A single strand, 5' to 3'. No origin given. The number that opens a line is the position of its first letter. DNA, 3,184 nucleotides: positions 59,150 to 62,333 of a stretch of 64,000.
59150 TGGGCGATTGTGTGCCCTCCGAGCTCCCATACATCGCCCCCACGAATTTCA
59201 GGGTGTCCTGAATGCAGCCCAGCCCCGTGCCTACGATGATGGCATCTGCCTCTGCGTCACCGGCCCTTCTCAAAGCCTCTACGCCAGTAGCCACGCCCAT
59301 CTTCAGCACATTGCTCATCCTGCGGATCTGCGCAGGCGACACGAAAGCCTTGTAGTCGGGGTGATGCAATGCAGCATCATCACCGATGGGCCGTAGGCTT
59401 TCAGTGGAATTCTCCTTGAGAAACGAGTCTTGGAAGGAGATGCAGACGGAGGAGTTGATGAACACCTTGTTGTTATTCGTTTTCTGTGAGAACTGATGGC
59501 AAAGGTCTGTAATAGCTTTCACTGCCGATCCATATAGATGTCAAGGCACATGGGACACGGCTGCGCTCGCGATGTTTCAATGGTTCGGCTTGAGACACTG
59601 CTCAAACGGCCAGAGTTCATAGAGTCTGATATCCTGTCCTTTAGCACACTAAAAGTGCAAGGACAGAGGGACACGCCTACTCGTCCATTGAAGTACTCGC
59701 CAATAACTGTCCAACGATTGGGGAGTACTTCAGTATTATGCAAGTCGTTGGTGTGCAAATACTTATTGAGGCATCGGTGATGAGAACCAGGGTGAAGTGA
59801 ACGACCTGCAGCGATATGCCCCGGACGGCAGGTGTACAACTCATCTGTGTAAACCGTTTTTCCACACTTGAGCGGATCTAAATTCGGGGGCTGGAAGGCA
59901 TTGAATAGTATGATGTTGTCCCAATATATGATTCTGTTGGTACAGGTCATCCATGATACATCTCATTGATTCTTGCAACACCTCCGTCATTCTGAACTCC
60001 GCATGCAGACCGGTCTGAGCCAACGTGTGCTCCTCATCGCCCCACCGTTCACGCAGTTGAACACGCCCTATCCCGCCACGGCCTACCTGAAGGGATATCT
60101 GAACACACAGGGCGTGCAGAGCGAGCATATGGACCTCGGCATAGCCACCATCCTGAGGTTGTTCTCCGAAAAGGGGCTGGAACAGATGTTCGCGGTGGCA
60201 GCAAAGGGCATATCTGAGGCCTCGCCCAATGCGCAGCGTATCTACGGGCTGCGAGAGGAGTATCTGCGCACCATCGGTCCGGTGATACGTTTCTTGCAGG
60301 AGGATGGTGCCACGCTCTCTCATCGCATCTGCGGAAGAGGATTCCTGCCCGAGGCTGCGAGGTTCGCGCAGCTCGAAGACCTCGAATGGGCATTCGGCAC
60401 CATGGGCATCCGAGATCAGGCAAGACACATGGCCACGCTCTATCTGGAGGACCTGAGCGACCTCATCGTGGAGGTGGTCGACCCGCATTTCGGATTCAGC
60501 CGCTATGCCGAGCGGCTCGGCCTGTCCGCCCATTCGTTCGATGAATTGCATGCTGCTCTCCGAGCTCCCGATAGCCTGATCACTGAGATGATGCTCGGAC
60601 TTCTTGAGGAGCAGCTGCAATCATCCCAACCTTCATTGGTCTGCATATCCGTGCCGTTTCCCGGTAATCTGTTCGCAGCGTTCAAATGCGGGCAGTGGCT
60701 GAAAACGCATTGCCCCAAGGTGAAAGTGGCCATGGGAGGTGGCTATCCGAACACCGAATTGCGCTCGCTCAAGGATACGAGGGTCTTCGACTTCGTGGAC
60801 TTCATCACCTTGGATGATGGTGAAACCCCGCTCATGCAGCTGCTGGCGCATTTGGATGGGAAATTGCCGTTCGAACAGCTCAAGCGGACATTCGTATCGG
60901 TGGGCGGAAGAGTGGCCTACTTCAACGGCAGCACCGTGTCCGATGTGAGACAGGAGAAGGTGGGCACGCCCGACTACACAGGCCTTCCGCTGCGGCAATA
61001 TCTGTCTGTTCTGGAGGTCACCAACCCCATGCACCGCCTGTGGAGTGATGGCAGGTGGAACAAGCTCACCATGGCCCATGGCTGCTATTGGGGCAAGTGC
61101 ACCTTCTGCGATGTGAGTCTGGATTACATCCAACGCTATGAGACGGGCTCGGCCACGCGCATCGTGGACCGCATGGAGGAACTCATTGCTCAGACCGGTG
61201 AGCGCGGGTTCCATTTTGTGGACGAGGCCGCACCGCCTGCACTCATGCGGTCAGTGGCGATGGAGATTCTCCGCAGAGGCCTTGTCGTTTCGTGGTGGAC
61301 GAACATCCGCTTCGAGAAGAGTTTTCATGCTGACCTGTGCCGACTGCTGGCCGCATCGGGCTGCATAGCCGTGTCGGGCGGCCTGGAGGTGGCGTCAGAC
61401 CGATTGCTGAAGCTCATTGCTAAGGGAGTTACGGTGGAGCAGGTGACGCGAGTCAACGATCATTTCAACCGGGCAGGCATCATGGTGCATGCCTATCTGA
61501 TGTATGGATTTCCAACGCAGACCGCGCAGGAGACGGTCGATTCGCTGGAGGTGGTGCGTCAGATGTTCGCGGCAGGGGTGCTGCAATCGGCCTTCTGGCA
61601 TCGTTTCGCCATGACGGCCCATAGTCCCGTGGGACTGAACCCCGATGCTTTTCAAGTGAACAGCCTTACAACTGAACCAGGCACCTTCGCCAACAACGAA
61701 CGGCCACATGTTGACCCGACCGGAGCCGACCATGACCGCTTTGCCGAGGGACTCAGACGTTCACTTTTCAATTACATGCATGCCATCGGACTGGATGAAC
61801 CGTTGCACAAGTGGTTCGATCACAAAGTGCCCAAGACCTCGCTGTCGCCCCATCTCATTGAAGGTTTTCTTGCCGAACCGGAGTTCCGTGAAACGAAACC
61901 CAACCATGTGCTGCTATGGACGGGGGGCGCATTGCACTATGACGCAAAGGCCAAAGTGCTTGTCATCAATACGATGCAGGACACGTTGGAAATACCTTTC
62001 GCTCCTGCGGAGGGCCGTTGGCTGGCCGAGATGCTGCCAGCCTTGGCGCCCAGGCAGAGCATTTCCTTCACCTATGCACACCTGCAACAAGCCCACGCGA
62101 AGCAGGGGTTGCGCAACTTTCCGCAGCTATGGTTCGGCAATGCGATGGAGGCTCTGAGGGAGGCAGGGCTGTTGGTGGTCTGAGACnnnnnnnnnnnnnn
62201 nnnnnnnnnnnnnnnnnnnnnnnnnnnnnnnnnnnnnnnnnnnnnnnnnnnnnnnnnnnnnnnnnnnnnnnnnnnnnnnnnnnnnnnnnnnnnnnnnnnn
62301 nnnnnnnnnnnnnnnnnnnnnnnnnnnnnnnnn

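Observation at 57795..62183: KS-like protein + polysaccharide deacetylase divergent from a B12-binding radical SAM enzyme across an AT-rich 450-bp spacer holding a 16-bp inverted repeat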

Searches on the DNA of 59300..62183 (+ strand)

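Call 6: search_rna_families(source=window, start=59300, end=60200, threshold=evalue, max_evalue=10)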
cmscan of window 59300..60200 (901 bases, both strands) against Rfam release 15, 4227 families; matches with E-value up to 10: 4.
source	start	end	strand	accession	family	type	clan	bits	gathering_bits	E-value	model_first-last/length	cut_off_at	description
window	59905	59995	+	RF00145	snoZ105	Gene; snRNA; snoRNA; CD-box;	-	18.1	45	3.6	1-72/72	no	Small nucleolar RNA Z105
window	59842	59885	-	RF01143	sR16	Gene; snRNA; snoRNA; CD-box;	-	16.8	70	1.8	1-53/53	no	Small nucleolar RNA sR16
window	59449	59526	+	RF01222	sn2417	Gene; snRNA; snoRNA; CD-box;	-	14.9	80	3.2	1-123/123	no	Small nucleolar RNA sn2417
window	59366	59408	-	RF01145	sR14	Gene; snRNA; snoRNA; CD-box;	-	9.8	38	9.8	1-54/54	no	Small nucleolar RNA sR14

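Call 57: search_rna_families(sources=[L047, L048, L053, L059, L063, L078, L033, L034, L043, L044, L072, L026, L002, L038, L051, L089], threshold=gathering)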
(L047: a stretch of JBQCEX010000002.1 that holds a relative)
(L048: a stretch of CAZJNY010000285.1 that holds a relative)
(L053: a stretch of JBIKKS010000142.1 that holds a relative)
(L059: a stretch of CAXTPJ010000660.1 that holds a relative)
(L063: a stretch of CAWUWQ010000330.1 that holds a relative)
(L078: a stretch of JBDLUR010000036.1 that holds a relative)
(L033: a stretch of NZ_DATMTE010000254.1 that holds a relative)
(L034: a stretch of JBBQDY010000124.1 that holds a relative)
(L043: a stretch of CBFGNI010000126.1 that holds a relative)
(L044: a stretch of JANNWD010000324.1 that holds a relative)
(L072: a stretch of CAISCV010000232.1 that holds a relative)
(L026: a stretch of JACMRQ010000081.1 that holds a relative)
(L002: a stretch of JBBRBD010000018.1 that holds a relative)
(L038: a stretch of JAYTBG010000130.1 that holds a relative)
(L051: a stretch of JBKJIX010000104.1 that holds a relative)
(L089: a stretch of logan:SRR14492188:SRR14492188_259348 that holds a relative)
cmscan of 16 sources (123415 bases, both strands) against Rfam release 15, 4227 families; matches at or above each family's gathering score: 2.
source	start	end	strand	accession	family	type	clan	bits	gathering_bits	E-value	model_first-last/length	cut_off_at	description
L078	4684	4755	-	RF00005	tRNA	Gene; tRNA;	CL00001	59.1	29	6.1e-10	1-71/71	no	tRNA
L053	5546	5616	+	RF00005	tRNA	Gene; tRNA;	CL00001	57.4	29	1.8e-09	1-71/71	no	tRNA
